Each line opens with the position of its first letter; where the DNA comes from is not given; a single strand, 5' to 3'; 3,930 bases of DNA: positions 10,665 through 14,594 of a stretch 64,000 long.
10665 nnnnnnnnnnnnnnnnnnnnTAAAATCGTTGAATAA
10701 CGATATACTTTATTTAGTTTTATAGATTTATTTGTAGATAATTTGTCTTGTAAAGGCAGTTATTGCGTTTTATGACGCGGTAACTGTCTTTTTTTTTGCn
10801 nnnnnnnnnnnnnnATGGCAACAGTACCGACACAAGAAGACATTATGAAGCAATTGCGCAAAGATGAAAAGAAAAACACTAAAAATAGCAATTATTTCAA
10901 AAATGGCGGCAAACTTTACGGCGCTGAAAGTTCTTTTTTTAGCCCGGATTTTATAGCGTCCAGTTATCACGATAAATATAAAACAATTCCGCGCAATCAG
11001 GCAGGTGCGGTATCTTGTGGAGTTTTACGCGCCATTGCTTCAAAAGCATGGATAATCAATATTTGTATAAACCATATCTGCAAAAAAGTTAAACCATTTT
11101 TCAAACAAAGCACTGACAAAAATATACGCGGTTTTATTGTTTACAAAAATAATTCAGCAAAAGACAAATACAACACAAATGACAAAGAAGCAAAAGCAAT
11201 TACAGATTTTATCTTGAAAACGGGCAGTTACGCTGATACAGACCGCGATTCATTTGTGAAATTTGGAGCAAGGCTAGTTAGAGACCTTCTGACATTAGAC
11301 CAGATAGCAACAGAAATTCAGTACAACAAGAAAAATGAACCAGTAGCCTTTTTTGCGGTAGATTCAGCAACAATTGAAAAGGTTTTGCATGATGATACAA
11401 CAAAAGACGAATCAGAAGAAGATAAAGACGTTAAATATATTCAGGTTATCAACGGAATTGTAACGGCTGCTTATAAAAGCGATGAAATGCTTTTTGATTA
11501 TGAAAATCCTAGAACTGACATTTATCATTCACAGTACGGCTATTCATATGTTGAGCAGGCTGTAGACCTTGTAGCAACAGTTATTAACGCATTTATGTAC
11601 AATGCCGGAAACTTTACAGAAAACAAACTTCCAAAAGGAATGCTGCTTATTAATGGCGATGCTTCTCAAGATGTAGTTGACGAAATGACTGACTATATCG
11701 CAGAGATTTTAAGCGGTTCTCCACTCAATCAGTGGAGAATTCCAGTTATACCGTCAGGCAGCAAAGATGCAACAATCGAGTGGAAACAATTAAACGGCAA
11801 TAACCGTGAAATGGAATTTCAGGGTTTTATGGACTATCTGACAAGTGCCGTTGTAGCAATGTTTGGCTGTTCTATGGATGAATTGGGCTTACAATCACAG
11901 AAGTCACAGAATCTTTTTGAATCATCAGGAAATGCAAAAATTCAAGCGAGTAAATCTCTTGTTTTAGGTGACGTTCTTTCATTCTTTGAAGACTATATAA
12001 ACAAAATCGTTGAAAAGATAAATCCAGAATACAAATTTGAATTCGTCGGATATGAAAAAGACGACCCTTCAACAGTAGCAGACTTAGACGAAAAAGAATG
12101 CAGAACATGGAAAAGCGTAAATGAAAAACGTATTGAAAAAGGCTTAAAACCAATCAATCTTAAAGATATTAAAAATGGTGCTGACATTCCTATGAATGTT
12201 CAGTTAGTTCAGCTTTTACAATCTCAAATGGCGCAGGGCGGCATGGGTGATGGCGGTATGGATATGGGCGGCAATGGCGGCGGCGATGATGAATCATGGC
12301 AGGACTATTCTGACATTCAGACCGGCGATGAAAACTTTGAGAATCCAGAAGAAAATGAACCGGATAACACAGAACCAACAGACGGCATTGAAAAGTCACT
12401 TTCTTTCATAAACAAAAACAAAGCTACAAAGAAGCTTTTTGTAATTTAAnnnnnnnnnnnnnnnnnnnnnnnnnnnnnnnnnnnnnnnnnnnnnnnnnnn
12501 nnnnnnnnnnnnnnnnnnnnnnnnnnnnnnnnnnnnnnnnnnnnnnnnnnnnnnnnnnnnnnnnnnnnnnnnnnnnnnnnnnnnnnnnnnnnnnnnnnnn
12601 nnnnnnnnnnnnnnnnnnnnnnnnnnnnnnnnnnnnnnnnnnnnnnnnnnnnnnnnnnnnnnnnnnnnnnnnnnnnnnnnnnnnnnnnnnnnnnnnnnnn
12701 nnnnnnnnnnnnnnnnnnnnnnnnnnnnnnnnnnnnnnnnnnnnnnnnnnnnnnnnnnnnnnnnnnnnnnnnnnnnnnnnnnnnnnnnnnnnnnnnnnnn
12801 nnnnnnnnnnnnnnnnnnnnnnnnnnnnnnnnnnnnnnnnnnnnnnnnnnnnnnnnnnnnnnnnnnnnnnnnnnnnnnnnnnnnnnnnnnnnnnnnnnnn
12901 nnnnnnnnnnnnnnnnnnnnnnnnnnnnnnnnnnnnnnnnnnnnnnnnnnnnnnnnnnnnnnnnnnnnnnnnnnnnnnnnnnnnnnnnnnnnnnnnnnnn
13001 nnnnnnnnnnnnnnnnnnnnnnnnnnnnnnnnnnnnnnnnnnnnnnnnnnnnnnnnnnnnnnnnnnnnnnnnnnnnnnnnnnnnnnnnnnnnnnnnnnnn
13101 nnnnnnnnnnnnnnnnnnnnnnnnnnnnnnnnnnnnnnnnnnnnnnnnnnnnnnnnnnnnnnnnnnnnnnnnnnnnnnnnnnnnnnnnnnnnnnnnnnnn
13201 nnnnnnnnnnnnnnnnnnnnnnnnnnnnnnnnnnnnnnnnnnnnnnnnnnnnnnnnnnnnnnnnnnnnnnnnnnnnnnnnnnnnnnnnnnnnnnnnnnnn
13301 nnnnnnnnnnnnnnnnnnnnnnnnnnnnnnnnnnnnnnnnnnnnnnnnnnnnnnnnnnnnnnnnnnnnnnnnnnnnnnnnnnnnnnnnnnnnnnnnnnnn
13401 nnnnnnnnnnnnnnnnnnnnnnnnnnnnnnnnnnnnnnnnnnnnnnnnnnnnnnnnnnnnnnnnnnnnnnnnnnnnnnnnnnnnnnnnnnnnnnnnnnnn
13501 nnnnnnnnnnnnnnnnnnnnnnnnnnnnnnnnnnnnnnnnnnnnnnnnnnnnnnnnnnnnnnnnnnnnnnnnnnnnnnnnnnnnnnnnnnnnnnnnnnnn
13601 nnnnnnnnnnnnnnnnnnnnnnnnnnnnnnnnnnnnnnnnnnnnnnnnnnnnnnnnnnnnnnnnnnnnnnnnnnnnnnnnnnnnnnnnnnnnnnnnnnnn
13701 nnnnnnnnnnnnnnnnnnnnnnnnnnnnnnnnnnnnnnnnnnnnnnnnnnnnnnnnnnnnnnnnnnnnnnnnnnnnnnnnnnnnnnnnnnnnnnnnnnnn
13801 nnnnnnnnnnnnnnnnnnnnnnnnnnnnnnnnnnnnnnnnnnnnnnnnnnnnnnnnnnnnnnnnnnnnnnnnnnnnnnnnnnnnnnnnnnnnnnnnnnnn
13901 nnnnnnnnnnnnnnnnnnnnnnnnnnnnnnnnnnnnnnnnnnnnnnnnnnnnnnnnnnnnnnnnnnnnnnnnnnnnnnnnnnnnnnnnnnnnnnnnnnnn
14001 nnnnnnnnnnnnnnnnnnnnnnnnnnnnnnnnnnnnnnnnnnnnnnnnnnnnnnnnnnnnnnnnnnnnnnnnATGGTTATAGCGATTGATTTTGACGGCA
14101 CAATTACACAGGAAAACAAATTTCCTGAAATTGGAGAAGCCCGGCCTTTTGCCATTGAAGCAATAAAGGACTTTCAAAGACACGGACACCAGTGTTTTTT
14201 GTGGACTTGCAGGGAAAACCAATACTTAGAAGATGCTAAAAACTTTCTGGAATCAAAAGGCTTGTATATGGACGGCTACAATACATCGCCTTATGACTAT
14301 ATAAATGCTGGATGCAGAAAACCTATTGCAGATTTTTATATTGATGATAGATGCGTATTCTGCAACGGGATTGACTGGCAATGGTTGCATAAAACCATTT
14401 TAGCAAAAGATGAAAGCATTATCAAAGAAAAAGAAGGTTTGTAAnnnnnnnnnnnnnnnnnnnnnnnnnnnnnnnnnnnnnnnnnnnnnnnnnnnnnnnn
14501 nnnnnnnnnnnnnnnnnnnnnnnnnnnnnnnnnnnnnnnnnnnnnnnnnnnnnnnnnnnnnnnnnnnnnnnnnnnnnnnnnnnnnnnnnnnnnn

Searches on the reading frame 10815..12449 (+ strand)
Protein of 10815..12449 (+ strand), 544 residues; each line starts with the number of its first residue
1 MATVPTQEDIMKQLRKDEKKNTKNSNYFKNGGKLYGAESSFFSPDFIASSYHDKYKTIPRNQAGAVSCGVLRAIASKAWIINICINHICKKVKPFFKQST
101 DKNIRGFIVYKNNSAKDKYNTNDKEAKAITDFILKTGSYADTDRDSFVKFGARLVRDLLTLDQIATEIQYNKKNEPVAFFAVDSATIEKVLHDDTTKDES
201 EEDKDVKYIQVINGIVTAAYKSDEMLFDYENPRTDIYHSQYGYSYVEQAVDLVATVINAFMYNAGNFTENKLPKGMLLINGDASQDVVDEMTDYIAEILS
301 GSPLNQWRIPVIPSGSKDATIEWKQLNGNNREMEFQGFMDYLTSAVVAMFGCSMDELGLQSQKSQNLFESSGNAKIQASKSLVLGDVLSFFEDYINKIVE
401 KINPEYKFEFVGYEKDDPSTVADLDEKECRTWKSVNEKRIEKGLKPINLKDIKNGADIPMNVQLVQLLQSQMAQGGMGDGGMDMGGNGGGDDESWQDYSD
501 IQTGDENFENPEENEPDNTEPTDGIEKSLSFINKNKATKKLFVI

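Call 11: search_protein_families(library=phrogs, proteins=[window:10815-12449:+])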
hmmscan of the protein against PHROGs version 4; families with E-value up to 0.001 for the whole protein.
window:10815-12449:+ (544 aa): 4 families
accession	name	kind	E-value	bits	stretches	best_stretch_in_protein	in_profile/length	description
phrog_12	-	head and packaging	8.1e-31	108.7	1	62-519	77-483/646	portal protein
phrog_15361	-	head and packaging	1.2e-28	101.1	1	2-312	20-326/328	portal protein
phrog_11117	-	head and packaging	7.2e-24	85.6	1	279-475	3-197/264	portal protein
phrog_2662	-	head and packaging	6e-14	52.6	1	150-518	121-467/717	portal protein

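Call 13: find_related_loci(query=window:10815-12449:+, collection=viral_contigs, flank=10000)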
Query window:10815-12449:+ (544 aa) in viral_contigs; peptide patterns used: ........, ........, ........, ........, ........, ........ (x = any residue, [..] = any of these).
10 stretches matched a pattern; 1 encode a relative of the query (tblastn E <= 1e-3); 1 distinct loci.
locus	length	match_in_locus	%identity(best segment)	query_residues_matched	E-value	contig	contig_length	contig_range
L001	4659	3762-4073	25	252-354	2e-5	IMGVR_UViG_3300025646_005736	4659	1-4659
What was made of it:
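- Tried and rejected: IMG/VR holds almost no relatives (call 13).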

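Call 14: search_dna_similar(query=window:10815-12449:+, collection=phages, mode=protein, max_rows=25)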
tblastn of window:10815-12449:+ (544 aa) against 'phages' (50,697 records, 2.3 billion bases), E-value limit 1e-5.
Records with a match: 787; places in all: 817; records where one place covers at least 80% of the query: 21.
Best place of each record, by identity: <60% 787.
By first word of the organism name: Staphylococcus 343; Bacillus 244; Enterococcus 69; Listeria 54; Lactobacillus 26; Thermus 8; Leptospira 7; Bacteroides 6; Mammaliicoccus 3; Pseudomonas 3; and 20 more.
By host as written in the record: Staphylococcus aureus 112; - 73; Listeria monocytogenes 43; Bacillus subtilis 27; Staphylococcus sp. 27; Bacillus cereus 26; Staphylococcus carnosus TM300 22; Bacillus thuringiensis subsp. kurstaki 20; and 200 more.
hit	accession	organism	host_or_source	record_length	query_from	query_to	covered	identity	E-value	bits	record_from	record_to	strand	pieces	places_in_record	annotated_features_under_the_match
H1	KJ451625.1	Bacillus phage Bcp1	Bacillus cereus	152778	29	473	82%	29.4%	1e-32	139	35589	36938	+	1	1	portal protein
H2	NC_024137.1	Bacillus phage Bcp1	Bacillus cereus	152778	29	473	82%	29.4%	1e-32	139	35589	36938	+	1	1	portal protein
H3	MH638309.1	Bacillus phage Hobo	Bacillus thuringiensis kurstaki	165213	29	473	82%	29.4%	2e-32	139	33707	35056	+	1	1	81: portal protein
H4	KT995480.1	Bacillus phage BM15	Priestia megaterium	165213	29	473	82%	29.4%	2e-32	139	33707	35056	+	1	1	portal protein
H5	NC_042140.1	Bacillus phage BM15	Priestia megaterium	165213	29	473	82%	29.4%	2e-32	139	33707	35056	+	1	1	portal protein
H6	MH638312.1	Bacillus phage Kioshi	Bacillus thuringiensis kurstaki ATCC ...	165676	29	473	82%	29.4%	2e-32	139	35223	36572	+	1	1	81: portal protein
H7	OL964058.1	Bacillus phage vB_BtM_BMBsp2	Bacillus thuringiensis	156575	29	473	82%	29.2%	3e-32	138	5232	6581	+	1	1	hypothetical protein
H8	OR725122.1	Bacillus phage BC-VP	Bacillus cereus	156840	29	473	82%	29.2%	3e-32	138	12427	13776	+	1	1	portal protein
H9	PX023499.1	Bacillus phage PHZU0001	Bacillus sp.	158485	29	473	82%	29.2%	3e-32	138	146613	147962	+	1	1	record has no annotation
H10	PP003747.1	Bacillus phage Z3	Bacillus cereus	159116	29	473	82%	29.2%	3e-32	138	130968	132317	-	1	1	putative portal protein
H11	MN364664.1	Xanthomonas phage Xoo-sp15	Xanthomonas oryzae pv. oryzae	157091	29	474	82%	28.9%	4e-31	135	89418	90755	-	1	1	portal protein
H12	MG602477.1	Bacillus phage BCP01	Bacillus cereus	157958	29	473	82%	28.9%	1e-31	136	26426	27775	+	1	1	structure and packaging protein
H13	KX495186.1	Bacillus phage PK16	Bacillus cereus ATCC 21772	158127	29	473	82%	28.9%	1e-31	136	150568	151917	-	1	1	putative portal protein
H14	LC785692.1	Bacillus phage CM1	Bacilus cereus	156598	29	473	82%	28.8%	2e-31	135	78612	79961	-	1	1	portal protein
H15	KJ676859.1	Bacillus phage JBP901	Bacillus cereus ATCC 14579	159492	29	473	82%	28.6%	2e-31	135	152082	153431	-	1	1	putative portal protein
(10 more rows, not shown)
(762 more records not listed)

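Call 15: find_encoding_contigs(protein=window:10815-12449:+, flank=10000, max_places=10)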
Protein window:10815-12449:+ (544 aa): no gene with exactly this product is on record in the collection.

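Call 16: find_homologous_proteins(query=window:10815-12449:+)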
Query window:10815-12449:+ (544 aa): 412 proteins with E <= 0.001 among 8000 candidates; the best 120 are listed.
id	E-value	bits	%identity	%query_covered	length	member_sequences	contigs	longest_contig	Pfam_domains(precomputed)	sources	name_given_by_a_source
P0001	0.0e+0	1184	96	100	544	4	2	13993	PF04860.18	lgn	-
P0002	1.2e-212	726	65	84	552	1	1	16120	PF04860.18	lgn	-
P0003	2.3e-207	708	62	96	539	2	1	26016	PF04860.18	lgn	-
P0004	2.5e-206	705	59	96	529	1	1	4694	PF04860.18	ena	-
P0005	4.2e-206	704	59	99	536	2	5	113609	PF04860.18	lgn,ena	-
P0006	4.2e-206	704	60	91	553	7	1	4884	PF04860.18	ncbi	-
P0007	4.9e-206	704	62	90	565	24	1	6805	PF04860.18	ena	-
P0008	1.3e-205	702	64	89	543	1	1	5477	PF04860.18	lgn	-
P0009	1.0e-204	699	67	83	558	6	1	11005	PF04860.18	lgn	-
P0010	1.2e-204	699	63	90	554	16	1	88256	PF04860.18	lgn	-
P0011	2.7e-204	698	60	94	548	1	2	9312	PF04860.18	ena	-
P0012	8.6e-203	693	63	86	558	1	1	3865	PF04860.18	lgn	-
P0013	1.4e-202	692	62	91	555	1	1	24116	PF04860.18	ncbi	-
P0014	2.1e-202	692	60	90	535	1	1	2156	PF04860.18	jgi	-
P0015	5.2e-201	687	63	89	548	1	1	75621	PF04860.18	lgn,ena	-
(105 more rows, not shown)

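Call 17: find_encoding_contigs(protein=P0005, flank=10000, max_places=4)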
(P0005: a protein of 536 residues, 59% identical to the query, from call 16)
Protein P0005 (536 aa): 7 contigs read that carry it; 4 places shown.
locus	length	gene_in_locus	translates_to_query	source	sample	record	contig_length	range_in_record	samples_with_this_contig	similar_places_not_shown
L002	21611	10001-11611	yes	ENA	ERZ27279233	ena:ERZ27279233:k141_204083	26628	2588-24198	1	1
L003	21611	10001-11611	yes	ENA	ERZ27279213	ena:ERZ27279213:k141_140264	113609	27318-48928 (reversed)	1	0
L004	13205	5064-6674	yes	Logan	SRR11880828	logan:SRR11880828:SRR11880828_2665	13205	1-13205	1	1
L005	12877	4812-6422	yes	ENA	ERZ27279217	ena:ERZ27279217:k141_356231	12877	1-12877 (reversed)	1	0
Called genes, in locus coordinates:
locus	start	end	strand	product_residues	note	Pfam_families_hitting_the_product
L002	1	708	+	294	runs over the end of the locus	PF08346:AntA, PF03374:ANT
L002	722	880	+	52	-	-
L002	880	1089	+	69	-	-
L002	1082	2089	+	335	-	PF09588:YqaJ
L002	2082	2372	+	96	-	PF14359:DUF4406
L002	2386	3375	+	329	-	PF03837:RecT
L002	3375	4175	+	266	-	-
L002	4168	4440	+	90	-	PF19808:DUF6291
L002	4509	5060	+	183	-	-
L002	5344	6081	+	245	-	PF01695:IstB_IS21, PF24883:NPHP3_N (weak), PF00910:RNA_helicase (weak)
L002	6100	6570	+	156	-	PF00436:SSB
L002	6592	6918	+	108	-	PF06356:DUF1064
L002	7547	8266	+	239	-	PF03592:Terminase_2 (weak)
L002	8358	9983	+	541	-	PF17289:Terminase_6C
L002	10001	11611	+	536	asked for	PF04860:Phage_portal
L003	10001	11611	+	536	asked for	PF04860:Phage_portal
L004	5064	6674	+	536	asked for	PF04860:Phage_portal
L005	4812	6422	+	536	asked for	PF04860:Phage_portal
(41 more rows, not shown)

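Call 18: find_encoding_contigs(protein=P0010, flank=10000, max_places=2)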
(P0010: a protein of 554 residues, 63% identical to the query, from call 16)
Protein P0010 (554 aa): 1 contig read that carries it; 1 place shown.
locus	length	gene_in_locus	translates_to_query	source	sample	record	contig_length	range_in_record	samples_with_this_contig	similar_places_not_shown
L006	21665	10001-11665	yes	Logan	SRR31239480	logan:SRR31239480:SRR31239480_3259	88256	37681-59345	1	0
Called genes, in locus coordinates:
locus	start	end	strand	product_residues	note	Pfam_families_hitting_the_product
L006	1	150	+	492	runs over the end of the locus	PF01541:GIY-YIG, PF22083:I-HmuI_NUMOD-like, PF03837:RecT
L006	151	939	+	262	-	-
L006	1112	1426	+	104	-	PF19808:DUF6291 (weak)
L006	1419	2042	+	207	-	PF13651:EcoRI_methylase (faint)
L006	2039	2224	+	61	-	-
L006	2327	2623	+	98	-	-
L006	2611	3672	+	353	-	-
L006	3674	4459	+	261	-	PF01695:IstB_IS21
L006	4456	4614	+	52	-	-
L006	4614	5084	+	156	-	PF00436:SSB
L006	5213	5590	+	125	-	-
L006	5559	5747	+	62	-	-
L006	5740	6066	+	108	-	PF06356:DUF1064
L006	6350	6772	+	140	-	PF07022:Phage_CI_repr, PF12844:HTH_19 (weak), PF01381:HTH_3 (weak)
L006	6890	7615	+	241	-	PF03592:Terminase_2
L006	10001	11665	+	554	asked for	PF04860:Phage_portal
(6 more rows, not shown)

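Call 27: find_encoding_contigs(protein=P0001, flank=10000, max_places=4)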
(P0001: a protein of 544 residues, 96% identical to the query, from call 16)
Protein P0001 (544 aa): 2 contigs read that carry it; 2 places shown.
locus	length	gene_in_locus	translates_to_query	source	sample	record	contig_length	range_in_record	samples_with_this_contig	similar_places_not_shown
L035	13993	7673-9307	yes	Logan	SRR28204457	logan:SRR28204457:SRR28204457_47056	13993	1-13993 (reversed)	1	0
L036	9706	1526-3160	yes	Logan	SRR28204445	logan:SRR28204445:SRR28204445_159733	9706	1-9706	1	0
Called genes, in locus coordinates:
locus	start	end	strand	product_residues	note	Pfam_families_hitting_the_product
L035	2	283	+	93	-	?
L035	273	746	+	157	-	-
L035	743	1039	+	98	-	-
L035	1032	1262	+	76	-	-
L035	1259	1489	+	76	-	-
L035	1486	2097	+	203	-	PF13651:EcoRI_methylase (weak)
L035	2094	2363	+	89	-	-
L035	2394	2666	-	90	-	PF07022:Phage_CI_repr, PF13443:HTH_26 (weak), PF01381:HTH_3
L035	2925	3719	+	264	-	-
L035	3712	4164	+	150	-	PF00436:SSB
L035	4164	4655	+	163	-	-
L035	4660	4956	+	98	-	-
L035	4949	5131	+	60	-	-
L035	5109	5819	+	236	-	PF03592:Terminase_2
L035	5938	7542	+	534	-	PF17289:Terminase_6C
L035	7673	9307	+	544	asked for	PF04860:Phage_portal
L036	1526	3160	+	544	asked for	PF04860:Phage_portal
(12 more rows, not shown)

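Call 28: find_encoding_contigs(protein=P0009, flank=10000, max_places=2)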
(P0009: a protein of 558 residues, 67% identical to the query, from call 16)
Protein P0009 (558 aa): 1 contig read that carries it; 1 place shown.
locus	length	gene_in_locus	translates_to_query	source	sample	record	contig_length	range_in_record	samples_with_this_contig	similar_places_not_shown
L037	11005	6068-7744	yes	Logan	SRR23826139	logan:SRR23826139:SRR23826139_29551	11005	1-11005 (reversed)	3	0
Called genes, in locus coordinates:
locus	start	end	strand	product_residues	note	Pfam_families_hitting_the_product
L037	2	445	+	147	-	?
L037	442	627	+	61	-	-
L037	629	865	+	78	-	-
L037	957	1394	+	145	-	-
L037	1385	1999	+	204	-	PF13651:EcoRI_methylase (weak)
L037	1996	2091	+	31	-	-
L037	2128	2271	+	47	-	-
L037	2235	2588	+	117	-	PF06356:DUF1064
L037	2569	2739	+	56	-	-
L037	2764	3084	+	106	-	-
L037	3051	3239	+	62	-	-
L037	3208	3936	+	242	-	PF03592:Terminase_2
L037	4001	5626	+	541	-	PF17289:Terminase_6C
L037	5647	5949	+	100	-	-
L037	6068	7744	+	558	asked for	PF04860:Phage_portal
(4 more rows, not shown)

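Call 32: find_related_loci(query=A1, collection=genome_contigs, flank=10000)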
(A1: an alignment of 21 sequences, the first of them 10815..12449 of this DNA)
Query A1 (544 aa) in genome_contigs; peptide patterns used: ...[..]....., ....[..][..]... (x = any residue, [..] = any of these).
73 stretches matched a pattern; 34 encode a relative of the query (tblastn E <= 1e-3); 30 distinct loci.
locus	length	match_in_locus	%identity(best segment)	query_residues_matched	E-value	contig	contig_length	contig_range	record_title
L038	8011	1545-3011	62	24-514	0e+0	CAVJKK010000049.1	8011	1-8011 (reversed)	Anaerovoracaceae bacterium isolate H07651-L1_cleanbin_000009 genome assembly, contig: Spades_H07651-L1_contig_1227, whol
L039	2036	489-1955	62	24-514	0e+0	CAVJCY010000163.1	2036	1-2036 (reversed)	bacterium isolate H07677-L1_cleanbin_000018 genome assembly, contig: Spades_H07677-L1_contig_35305, whole genome shotgun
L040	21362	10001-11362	61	16-474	0e+0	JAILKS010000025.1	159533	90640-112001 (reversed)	MAG: Treponema sp. isolate RUI208 k141_12261667_flag=0_multi=21.0750_len=159533, whole genome shotgun sequence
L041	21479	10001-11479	57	13-532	0e+0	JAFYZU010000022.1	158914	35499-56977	MAG: Treponema sp. isolate RGIG7571 Water_buffalos_Omasum-3__c334640, whole genome shotgun sequence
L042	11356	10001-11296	65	24-461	0e+0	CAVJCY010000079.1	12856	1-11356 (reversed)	bacterium isolate H07677-L1_cleanbin_000018 genome assembly, contig: Spades_H07677-L1_contig_2886, whole genome shotgun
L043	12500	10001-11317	61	24-468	0e+0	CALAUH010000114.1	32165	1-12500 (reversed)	MAG TPA_asm: uncultured Treponema sp. isolate SRR6425802_bin.102_CONCOCT_v1.1_MAG genome assembly, contig: ERZ1767517.66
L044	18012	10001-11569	55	9-532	0e+0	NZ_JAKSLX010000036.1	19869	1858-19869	MAG: Treponema sp. isolate Horse_feces110 MAG110_36, whole genome shotgun sequence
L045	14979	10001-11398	57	9-473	9e-175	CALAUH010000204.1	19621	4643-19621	MAG TPA_asm: uncultured Treponema sp. isolate SRR6425802_bin.102_CONCOCT_v1.1_MAG genome assembly, contig: ERZ1767517.13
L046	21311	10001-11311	51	26-468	9e-151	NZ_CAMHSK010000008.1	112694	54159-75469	MAG: uncultured Treponema sp. isolate SRR11784291_bin.56_metaWRAP_v1.3_MAG ERZ12202683.78, whole genome shotgun sequence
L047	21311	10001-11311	51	26-468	1e-150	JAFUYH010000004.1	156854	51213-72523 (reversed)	MAG: Treponema sp. isolate RGIG4936 Roe_deer_Rumen-3__c490, whole genome shotgun sequence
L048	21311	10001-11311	51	26-468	2e-150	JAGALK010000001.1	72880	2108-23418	MAG: Lachnospiraceae bacterium isolate RGIG8549 Water_deer_Cecum-3__c80, whole genome shotgun sequence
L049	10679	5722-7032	50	26-468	6e-149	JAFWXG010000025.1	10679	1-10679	MAG: Clostridia bacterium isolate RGIG6154 Sheep_Rectum-1__c107893, whole genome shotgun sequence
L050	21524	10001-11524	47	20-532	1e-146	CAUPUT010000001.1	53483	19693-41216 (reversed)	MAG TPA_asm: uncultured Treponema sp. isolate SRR9684963_bin.3_MetaWRAP_v1.3_MAG genome assembly, contig: ERZ14207290.9,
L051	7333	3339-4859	47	20-532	3e-145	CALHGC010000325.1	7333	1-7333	MAG TPA_asm: uncultured Treponema sp. isolate ERR589474_bin.63_CONCOCT_v1.1_MAG genome assembly, contig: ERZ772959.2715,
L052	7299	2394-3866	47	2-497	5e-145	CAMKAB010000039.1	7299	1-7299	MAG: uncultured Spirochaetaceae bacterium isolate SRR12081293_bin.5_metaWRAP_v1.3_MAG genome assembly, contig: ERZ122897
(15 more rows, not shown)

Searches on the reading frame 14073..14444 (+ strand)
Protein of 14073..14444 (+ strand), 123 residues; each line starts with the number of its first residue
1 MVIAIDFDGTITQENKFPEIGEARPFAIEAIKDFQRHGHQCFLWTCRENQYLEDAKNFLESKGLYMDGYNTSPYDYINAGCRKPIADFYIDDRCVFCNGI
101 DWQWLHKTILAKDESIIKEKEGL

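Call 72: search_protein_families(library=pfam, max_evalue=0.01, proteins=[window:14073-14444:+])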
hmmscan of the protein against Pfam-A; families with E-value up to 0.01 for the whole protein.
window:14073-14444:+ (123 aa): 2 families
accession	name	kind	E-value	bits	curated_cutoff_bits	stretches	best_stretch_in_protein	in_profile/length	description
PF24694.1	LNS2_PITM1-3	-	0.0021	18.5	27.7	1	5-65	3-64/124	PITM 1-3, LNS2 domain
PF08282.18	Hydrolase_3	-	0.0038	17.4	20.9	1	3-62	1-55/255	haloacid dehalogenase-like hydrolase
